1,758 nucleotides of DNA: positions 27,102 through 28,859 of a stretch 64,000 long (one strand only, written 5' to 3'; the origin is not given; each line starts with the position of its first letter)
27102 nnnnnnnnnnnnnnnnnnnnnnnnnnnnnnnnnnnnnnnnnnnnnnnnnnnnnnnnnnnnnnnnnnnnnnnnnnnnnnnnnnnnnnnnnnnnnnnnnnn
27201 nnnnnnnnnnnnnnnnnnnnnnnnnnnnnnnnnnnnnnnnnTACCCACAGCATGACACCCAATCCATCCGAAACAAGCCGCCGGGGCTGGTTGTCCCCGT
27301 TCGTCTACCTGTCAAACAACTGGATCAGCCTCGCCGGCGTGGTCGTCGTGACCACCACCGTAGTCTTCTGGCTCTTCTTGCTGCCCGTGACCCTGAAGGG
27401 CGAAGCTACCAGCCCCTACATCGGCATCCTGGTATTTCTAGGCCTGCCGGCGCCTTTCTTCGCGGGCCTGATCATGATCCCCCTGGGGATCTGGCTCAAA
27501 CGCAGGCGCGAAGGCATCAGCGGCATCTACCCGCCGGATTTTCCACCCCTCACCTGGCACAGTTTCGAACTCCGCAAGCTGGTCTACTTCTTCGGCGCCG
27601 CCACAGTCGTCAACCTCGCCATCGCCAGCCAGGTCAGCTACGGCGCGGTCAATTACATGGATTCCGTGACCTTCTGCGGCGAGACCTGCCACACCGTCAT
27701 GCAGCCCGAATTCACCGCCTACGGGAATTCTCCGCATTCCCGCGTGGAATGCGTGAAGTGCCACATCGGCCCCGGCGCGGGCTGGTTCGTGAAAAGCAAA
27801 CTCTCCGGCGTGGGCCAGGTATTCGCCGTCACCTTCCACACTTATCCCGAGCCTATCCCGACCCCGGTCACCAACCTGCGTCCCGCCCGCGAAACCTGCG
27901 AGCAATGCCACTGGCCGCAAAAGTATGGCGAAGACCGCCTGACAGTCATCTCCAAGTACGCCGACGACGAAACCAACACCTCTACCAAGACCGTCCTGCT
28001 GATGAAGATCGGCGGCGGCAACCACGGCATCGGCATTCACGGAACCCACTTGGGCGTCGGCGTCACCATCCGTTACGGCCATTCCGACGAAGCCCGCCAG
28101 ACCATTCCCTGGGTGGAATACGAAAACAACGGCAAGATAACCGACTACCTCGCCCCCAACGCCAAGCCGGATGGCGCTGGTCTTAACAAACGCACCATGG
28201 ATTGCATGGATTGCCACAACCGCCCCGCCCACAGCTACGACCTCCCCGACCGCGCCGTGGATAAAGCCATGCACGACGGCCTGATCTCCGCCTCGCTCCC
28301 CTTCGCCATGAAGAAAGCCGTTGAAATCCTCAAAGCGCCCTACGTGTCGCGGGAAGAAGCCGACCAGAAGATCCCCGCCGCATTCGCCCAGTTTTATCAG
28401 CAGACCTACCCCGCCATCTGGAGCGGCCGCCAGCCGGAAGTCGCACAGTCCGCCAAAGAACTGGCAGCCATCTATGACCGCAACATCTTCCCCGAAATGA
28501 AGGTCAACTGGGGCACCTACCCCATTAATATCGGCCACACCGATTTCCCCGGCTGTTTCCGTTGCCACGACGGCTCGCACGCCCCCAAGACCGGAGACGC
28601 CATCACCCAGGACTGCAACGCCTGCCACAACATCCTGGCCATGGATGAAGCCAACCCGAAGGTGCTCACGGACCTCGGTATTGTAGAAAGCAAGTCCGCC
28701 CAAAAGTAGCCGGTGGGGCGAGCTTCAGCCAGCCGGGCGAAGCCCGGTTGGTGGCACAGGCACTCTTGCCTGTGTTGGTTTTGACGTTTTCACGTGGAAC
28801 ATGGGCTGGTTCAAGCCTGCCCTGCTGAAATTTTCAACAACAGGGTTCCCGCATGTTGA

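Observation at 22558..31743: Sigma-54/PAS-controlled locus with three tandem inner-membrane multiheme cytochromes and no recognisable terminal reductase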

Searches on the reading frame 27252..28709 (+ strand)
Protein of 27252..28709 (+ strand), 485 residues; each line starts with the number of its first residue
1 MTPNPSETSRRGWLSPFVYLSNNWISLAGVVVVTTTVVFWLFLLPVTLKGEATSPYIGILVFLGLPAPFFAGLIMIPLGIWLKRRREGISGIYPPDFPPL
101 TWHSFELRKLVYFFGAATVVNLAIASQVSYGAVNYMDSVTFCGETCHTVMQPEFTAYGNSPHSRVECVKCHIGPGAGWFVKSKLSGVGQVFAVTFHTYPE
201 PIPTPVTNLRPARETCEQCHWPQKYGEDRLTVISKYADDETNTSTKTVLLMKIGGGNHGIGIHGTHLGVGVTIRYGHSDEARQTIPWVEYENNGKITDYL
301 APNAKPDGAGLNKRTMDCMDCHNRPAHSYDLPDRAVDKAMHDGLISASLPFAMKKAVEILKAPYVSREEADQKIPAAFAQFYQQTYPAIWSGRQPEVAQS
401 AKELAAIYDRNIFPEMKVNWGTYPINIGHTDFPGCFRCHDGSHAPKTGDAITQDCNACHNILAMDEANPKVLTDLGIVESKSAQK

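Call 4: search_protein_families(library=pfam, proteins=[window:27252-28709:+], max_evalue=0.01)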
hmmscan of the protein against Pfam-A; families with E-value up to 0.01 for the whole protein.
window:27252-28709:+ (485 aa): 5 families
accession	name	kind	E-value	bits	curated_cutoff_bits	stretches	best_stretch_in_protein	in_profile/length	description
PF14522.11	Cytochrome_C7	-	1.4e-09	38.1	24.8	1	423-460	43-67/67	Cytochrome c7 and related cytochrome c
PF03264.19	Cytochrom_NNT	-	2.6e-08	34.2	24.1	1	116-198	13-99/174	NapC/NirT cytochrome c family, N-terminal region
PF14537.11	Cytochrom_c3_2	-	0.00015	22.6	25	0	434-465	8-39/79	Cytochrome c3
PF02085.21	Cytochrom_CIII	-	0.00024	21.8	22.9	0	429-463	28-57/101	Class III cytochrome C family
PF22113.1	Mtrc-MtrF_II-IV_dom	-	0.00052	20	30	0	146-226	12-94/176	Outer membrane cytochrome MtrC/MtrF-like, domains II/IV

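Call 5: search_protein_families(library=ncbifam, proteins=[window:27252-28709:+], max_evalue=0.01)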
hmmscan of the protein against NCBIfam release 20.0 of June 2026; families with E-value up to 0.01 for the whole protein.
window:27252-28709:+ (485 aa): 5 families
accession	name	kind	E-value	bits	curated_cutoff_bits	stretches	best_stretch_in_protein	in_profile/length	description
TIGR03153.1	cytochr_NrfH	equivalog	8e-13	48.6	134.2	1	117-220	6-109/138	cytochrome c nitrite reductase small subunit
NF011606.0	PRK15032.1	equivalog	0.00011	21.5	455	1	129-192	35-102/390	pentaheme c-type cytochrome TorC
TIGR02162.1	torC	equivalog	0.00057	19.3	478.2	0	131-200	36-110/387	pentaheme c-type cytochrome TorC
NF041781.1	mnquin_red_QrcA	equivalog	0.0038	16.8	180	0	150-177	103-125/174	menaquinone reductase multiheme cytochrome c subunit QrcA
NF047727.1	4hemeCytCCctA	equivalog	0.0046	17.1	180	0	429-466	34-71/109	tetraheme c-type cytochrome CctA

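Call 8: find_homologous_proteins(query=window:27252-28709:+)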
Query window:27252-28709:+ (485 aa): 8000 proteins with E <= 0.001 among 8000 candidates; the best 120 are listed.
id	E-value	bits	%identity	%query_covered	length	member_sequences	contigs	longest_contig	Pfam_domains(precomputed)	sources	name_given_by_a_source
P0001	0.0e+0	1126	100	97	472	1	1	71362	PF03264.20,PF14522.12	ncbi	ncbi:MAG: cytochrome C [Bryobacteraceae bacterium]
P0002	0.0e+0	1059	91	100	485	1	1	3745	PF03264.20,PF14522.12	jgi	jgi:nitrate/TMAO reductase-like tetraheme cytochrome c subunit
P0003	0.0e+0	1039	88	100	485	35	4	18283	PF03264.20,PF14522.12,PF22113.2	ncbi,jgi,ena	ncbi:MAG: NapC/NirT family cytochrome c [Bryobacteraceae bacterium]|jgi:nitrate/TMAO reductase-like 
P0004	0.0e+0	1025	87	100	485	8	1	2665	PF03264.20,PF14522.12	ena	-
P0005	3.6e-296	1001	91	95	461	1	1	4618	PF03264.20,PF14522.12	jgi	jgi:nitrate/TMAO reductase-like tetraheme cytochrome c subunit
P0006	9.1e-296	999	85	100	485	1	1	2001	PF03264.20,PF14522.12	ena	-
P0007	1.1e-288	976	84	100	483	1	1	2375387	PF03264.20,PF14522.12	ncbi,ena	-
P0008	1.7e-288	976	84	100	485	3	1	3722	PF03264.20,PF14522.12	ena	-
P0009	5.8e-286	967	82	100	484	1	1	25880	PF14537.12,PF03264.20,PF14522.12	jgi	jgi:hypothetical protein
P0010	8.6e-286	967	82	100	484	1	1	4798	PF14537.12,PF03264.20,PF14522.12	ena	-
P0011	1.2e-285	966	82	100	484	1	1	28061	PF14537.12,PF03264.20,PF14522.12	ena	-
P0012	1.7e-285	966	82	100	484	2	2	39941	PF14537.12,PF03264.20,PF14522.12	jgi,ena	-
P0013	5.5e-285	964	81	100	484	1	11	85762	PF14537.12,PF03264.20,PF14522.12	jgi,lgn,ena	jgi:hypothetical protein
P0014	1.9e-284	962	82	99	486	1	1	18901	PF14537.12,PF03264.20,PF14522.12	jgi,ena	-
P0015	7.4e-284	960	81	100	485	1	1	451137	PF03264.20,PF14522.12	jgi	jgi:NapC/NirT cytochrome c family, N-terminal region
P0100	1.1e-256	871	74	100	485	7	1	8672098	PF03264.20,PF14522.12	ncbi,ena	-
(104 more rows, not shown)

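Call 11: find_encoding_contigs(protein=P0100, flank=10000, max_places=3)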
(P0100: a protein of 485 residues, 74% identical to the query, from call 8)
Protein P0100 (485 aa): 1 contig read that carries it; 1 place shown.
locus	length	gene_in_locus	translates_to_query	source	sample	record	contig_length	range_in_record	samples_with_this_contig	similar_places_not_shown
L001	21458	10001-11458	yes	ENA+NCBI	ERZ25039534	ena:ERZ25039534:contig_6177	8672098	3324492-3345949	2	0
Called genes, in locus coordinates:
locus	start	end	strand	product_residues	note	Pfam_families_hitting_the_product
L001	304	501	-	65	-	-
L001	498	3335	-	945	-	PF01869:BcrAD_BadFG, PF02782:FGGY_C (weak), PF09989:DUF2229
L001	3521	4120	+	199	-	-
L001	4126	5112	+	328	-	-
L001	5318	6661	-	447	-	PF00989:PAS, PF13188:PAS_8 (weak), PF08448:PAS_4, PF13426:PAS_9, PF00158:Sigma54_activat, PF14532:Sigma54_activ_2, PF25601:AAA_lid_14, PF02954:HTH_8, +1 more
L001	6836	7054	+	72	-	-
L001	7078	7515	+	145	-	-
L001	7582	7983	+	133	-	-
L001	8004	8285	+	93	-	-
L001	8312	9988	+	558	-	PF14537:Cytochrom_c3_2 (faint), PF00684:DnaJ_CXXCXGXG (faint), PF09699:Paired_CXXCH_1 (faint), PF14522:Cytochrome_C7 (faint), PF01292:Ni_hydr_CYTB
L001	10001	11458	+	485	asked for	PF03264:Cytochrom_NNT (weak), PF14522:Cytochrome_C7 (faint)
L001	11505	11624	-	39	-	-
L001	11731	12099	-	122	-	PF00581:Rhodanese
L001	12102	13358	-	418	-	PF00275:EPSP_synthase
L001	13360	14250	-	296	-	PF13580:SIS_2, PF22198:GKRP_SIS_2 (faint), PF22645:GKRP_SIS_N, PF01380:SIS (weak)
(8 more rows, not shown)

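Call 12: find_encoding_contigs(protein=P0007, flank=10000, max_places=3)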
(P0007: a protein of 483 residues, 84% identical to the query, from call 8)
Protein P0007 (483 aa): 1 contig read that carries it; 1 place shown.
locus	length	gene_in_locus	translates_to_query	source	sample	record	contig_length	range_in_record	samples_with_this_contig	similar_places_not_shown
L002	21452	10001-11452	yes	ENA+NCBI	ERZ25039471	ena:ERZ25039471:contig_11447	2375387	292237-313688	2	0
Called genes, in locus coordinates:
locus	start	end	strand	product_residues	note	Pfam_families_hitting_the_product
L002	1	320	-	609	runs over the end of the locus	PF00664:ABC_membrane, PF00005:ABC_tran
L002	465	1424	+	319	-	PF00535:Glycos_transf_2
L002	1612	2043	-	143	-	PF00692:dUTPase, PF22769:DCD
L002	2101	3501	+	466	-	PF02511:Thy1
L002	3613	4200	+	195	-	-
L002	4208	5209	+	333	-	-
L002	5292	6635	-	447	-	PF00989:PAS (weak), PF13188:PAS_8 (weak), PF08448:PAS_4, PF13426:PAS_9, PF00158:Sigma54_activat, PF14532:Sigma54_activ_2, PF25601:AAA_lid_14, PF02954:HTH_8, +1 more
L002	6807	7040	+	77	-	-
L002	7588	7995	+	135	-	-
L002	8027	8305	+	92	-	-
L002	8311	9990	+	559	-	PF09699:Paired_CXXCH_1 (faint), PF14522:Cytochrome_C7 (faint), PF14537:Cytochrom_c3_2 (faint), PF01292:Ni_hydr_CYTB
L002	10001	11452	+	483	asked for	PF03264:Cytochrom_NNT (weak), PF14522:Cytochrome_C7 (faint)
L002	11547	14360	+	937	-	PF02085:Cytochrom_CIII (faint), PF09699:Paired_CXXCH_1 (faint), PF14522:Cytochrome_C7 (faint), PF14537:Cytochrom_c3_2 (faint), PF22113:Mtrc-MtrF_II-IV_dom (faint), PF01292:Ni_hydr_CYTB (weak)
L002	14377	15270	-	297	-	PF08003:Methyltransf_9 (weak), PF01209:Ubie_methyltran (weak), PF13489:Methyltransf_23, PF06325:PrmA, PF08241:Methyltransf_11, PF08242:Methyltransf_12, PF13649:Methyltransf_25, PF13847:Methyltransf_31, +1 more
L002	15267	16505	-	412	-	PF13579:Glyco_trans_4_4, PF13439:Glyco_transf_4, PF20706:GT4-conflict, PF00534:Glycos_transf_1, PF13692:Glyco_trans_1_4, PF13524:Glyco_trans_1_2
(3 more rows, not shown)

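Call 17: find_related_loci(query=A1, collection=genome_contigs, flank=10000)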
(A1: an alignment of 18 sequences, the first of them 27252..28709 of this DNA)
Query A1 (485 aa) in genome_contigs; peptide patterns used: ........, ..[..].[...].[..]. (x = any residue, [..] = any of these).
600 stretches matched a pattern (row limit reached: there are more); 583 encode a relative of the query (tblastn E <= 1e-3); the best 80 are kept; 80 distinct loci.
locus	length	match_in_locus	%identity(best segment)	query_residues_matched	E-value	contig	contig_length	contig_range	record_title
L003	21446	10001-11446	74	1-483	0e+0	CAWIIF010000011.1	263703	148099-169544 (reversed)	MAG: Bryobacterales bacterium isolate MFD05502.bin.1.55 genome assembly, contig: contig_56150, whole genome shotgun sequ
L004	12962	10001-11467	74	1-481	0e+0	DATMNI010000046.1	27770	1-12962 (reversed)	MAG TPA_asm: Candidatus Acidiferrales bacterium isolate SMAG_U12846 k141_2885675, whole genome shotgun sequence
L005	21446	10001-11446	76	1-485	0e+0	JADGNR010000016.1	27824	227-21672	MAG: Bryobacteraceae bacterium isolate Chersky.12_10 contig-100_17, whole genome shotgun sequence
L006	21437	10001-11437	74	1-479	0e+0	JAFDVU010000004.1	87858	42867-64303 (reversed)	MAG: Acidobacteria bacterium isolate SZAS-9 LIN-567__4__length-87858, whole genome shotgun sequence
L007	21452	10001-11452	71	1-484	0e+0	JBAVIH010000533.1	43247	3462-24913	MAG: Bryobacteraceae bacterium isolate MFD02961_ilm_asm_bin25 k127_175134, whole genome shotgun sequence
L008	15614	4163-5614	72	1-482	0e+0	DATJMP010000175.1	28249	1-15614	MAG TPA_asm: Bryobacteraceae bacterium isolate SMAG_U14838 k141_2063200, whole genome shotgun sequence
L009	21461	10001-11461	74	1-484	0e+0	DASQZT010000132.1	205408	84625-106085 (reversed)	MAG TPA_asm: Bryobacteraceae bacterium isolate SMAG_U11099 k141_454812, whole genome shotgun sequence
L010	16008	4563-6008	71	1-484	0e+0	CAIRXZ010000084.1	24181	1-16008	MAG: uncultured Acidobacteriia bacterium isolate A14_bin-2537 genome assembly, contig: bin-2537:084/366, whole genome sh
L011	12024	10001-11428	63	4-477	0e+0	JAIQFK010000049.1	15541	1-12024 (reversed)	MAG: Terriglobia bacterium isolate SRVP_11 SR-VP_26_10_2019_C_20cm_scaffold_6107, whole genome shotgun sequence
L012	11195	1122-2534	67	14-484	0e+0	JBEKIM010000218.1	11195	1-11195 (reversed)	MAG: Bryobacteraceae bacterium isolate SPRUCE 2 SPRUCE_2_218, whole genome shotgun sequence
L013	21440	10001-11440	72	1-481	0e+0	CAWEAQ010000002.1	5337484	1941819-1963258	MAG: uncultured Solibacteraceae bacterium isolate MFD01476.bin.1.22 genome assembly, contig: contig_17150, whole genome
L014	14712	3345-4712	62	14-477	0e+0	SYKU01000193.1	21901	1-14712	MAG: Acidobacteria bacterium isolate F1-80-MAGs046 F1-80__c255561, whole genome shotgun sequence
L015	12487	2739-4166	63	11-483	0e+0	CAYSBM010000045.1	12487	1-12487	MAG TPA_asm: uncultured Solibacteraceae bacterium isolate SRP167436_co1_177 genome assembly, contig: NODE_8387_length_12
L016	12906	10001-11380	63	14-477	0e+0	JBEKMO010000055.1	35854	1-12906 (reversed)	MAG: Bryobacteraceae bacterium isolate SPRUCE 396 SPRUCE_396_55, whole genome shotgun sequence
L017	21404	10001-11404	69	14-481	0e+0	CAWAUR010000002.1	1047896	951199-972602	MAG: Bryobacterales bacterium isolate MFD09567.bin.1.40 genome assembly, contig: contig_33527, whole genome shotgun sequ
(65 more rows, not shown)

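Call 66: search_protein_families(library=ncbifam, proteins=[L011:294-2423:-, L011:3270-5321:-], max_evalue=0.01)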
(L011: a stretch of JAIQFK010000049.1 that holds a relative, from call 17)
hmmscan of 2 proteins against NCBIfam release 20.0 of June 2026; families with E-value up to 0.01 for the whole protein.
L011:294-2423:- (709 aa): 0 families

L011:3270-5321:- (683 aa): 9 families
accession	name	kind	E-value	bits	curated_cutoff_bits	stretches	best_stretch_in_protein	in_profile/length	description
TIGR03507.1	decahem_SO1788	subfamily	4.2e-163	544.3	209.3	1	64-681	2-672/672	OmcA/MtrC family decaheme c-type cytochrome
TIGR03508.1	decahem_SO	subfamily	6.5e-10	38.9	192.2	2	293-350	190-249/258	DmsE family decaheme c-type cytochrome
TIGR03153.1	cytochr_NrfH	equivalog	3.4e-06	27.2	134.2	0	481-542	70-134/138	cytochrome c nitrite reductase small subunit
NF041028.1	decahem_GSU2203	exception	6e-06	25.7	325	1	594-669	60-132/317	GSU2203 family decaheme c-type cytochrome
TIGR01905.1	paired_CXXCH_1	subfamily_domain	2.5e-05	24.1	25.2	1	289-326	3-39/41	doubled CXXCH domain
TIGR04257.1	nanowire_3heme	domain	6.6e-05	23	40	0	197-234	41-74/75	c(7)-type cytochrome triheme domain-containing protein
NF047727.1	4hemeCytCCctA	equivalog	0.00037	20.6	180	0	288-352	33-90/109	tetraheme c-type cytochrome CctA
NF041781.1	mnquin_red_QrcA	equivalog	0.003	17.2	180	0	602-669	118-173/174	menaquinone reductase multiheme cytochrome c subunit QrcA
TIGR04315.1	octaheme_Shew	subfamily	0.0096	15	375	0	603-672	189-253/440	tetrathionate reductase family octaheme c-type cytochrome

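Call 74: search_solved_structures(query=window:27252-28709:+, max_evalue=0.01)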
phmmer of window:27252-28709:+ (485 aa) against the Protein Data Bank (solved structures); distinct sequences matched with E-value up to 0.01: 0.
